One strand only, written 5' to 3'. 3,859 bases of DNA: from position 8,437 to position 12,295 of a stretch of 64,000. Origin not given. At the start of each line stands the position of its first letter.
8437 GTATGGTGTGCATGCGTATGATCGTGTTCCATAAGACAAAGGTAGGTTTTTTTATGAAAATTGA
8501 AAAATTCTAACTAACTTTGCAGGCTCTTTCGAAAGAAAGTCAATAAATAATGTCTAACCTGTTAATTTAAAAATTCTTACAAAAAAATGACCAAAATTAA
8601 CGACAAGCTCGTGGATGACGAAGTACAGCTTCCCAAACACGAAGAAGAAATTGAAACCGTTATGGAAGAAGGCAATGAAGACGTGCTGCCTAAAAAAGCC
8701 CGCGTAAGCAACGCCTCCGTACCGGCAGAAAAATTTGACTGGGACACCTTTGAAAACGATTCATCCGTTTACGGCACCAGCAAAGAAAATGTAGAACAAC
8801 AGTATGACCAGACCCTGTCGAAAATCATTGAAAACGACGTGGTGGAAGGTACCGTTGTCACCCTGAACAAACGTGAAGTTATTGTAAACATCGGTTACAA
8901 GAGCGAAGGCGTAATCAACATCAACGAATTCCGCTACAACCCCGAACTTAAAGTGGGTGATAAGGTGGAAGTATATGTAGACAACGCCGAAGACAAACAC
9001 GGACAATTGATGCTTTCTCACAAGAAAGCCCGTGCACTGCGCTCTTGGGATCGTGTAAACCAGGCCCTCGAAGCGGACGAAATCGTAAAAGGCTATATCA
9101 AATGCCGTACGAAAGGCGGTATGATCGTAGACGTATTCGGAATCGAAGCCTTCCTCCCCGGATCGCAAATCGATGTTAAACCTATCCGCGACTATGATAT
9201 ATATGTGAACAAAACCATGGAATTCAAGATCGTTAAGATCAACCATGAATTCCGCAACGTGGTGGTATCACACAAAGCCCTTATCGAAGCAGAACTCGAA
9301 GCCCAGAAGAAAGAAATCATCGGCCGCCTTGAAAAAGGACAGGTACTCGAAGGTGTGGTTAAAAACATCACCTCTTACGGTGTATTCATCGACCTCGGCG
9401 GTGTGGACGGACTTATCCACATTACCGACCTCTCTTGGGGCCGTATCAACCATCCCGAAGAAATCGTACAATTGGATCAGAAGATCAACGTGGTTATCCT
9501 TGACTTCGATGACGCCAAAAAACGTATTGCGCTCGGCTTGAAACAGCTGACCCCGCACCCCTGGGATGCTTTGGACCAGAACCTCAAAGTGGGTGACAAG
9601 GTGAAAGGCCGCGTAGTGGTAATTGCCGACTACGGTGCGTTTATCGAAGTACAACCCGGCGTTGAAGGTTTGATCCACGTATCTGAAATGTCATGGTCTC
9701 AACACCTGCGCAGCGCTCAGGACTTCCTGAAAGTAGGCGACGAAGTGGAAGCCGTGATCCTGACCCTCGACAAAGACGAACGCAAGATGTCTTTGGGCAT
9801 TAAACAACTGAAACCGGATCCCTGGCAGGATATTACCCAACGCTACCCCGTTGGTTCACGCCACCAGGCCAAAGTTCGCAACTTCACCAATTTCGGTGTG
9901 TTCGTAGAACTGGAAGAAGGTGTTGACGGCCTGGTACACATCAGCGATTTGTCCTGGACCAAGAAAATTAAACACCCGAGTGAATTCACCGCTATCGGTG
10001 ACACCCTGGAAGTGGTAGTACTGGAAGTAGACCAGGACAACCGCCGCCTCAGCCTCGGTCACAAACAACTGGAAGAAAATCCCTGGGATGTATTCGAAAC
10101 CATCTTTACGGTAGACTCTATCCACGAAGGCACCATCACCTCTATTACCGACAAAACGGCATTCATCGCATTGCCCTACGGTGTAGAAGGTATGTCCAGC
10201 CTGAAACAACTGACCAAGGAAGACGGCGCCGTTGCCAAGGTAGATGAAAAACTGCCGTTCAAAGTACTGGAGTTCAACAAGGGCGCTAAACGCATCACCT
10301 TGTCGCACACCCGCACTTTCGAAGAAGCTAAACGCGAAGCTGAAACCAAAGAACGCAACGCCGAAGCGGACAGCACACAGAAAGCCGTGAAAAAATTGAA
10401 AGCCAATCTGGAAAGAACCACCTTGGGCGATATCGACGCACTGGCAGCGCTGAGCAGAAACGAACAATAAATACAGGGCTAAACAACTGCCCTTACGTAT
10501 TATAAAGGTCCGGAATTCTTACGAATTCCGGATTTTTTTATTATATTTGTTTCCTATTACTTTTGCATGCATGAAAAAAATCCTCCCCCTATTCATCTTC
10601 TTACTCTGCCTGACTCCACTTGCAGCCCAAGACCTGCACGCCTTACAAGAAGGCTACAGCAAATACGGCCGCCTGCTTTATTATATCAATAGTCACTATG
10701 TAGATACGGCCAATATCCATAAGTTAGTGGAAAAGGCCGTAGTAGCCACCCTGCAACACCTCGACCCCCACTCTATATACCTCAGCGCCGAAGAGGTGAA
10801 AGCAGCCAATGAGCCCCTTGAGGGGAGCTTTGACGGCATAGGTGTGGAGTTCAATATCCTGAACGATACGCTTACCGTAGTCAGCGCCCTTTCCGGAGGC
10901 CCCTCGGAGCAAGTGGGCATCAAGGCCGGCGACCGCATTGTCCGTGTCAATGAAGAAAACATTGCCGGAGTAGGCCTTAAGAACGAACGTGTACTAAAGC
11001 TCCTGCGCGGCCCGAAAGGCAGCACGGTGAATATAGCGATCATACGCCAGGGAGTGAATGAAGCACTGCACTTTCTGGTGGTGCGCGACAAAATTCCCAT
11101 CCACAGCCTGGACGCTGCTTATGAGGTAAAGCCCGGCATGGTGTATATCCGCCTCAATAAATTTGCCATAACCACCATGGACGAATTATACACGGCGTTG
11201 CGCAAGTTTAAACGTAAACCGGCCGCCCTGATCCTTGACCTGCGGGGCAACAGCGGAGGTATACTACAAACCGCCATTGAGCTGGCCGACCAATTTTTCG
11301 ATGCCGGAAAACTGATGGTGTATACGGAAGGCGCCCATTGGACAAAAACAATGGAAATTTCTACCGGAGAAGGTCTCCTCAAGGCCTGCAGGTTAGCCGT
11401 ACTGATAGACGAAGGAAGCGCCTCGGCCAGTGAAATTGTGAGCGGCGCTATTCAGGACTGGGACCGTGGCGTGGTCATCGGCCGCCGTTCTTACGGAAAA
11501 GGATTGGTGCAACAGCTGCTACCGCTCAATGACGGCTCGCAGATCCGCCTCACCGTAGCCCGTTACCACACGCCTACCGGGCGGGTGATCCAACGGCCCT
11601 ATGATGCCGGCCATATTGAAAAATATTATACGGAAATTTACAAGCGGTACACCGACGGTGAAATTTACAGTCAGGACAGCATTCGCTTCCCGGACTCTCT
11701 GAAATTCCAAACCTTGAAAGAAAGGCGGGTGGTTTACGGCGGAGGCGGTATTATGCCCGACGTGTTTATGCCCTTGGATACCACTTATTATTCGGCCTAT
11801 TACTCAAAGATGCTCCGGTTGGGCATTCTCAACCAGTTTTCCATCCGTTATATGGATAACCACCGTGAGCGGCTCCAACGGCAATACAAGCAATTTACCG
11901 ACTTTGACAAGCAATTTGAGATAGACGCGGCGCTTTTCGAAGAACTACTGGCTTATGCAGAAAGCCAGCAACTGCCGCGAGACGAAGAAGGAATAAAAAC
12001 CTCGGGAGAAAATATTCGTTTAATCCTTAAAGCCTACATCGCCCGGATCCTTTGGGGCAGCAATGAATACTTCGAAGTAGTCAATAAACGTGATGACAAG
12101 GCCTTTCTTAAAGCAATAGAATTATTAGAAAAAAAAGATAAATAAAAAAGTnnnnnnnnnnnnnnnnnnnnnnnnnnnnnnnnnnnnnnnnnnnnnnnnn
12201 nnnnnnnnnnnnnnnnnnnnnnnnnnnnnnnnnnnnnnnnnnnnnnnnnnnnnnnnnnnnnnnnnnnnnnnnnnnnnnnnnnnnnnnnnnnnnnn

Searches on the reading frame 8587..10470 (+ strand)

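Call 83: search_protein_families(library=pfam, proteins=[window:8587-10470:+], max_evalue=0.00001)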
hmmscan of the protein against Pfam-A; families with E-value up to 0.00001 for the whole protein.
window:8587-10470:+ (627 aa): 4 families
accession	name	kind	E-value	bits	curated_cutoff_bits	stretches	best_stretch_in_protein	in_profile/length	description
PF00575.29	S1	-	3.6e-85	280.8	22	6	248-319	2-74/74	S1 RNA binding domain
PF23459.1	S1_RRP5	-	9.2e-23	81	27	0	423-490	4-70/72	RRP5 S1 domain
PF21710.3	Spt6_S1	-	2.1e-09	38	27.5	0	429-485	23-79/91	Spt6, S1/OB domain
PF17092.11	PCB_OB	-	5.4e-06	27.6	27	0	327-387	23-93/111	Penicillin-binding protein OB-like domain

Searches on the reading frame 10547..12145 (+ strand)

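Call 83: search_protein_families(library=pfam, proteins=[window:10547-12145:+], max_evalue=0.00001)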
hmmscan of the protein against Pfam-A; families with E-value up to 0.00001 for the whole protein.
window:10547-12145:+ (532 aa): 4 families
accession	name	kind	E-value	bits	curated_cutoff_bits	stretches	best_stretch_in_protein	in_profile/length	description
PF03572.23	Peptidase_S41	-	2.5e-42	144.7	24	1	199-350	3-156/165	Peptidase family S41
PF13180.12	PDZ_2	-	2.2e-09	37.9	27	1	98-173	3-75/80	PDZ domain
PF17820.7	PDZ_6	-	6.6e-08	32.6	27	1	111-167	2-54/54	PDZ domain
PF00595.29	PDZ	-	2.9e-06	28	23.2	1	94-163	10-78/81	PDZ domain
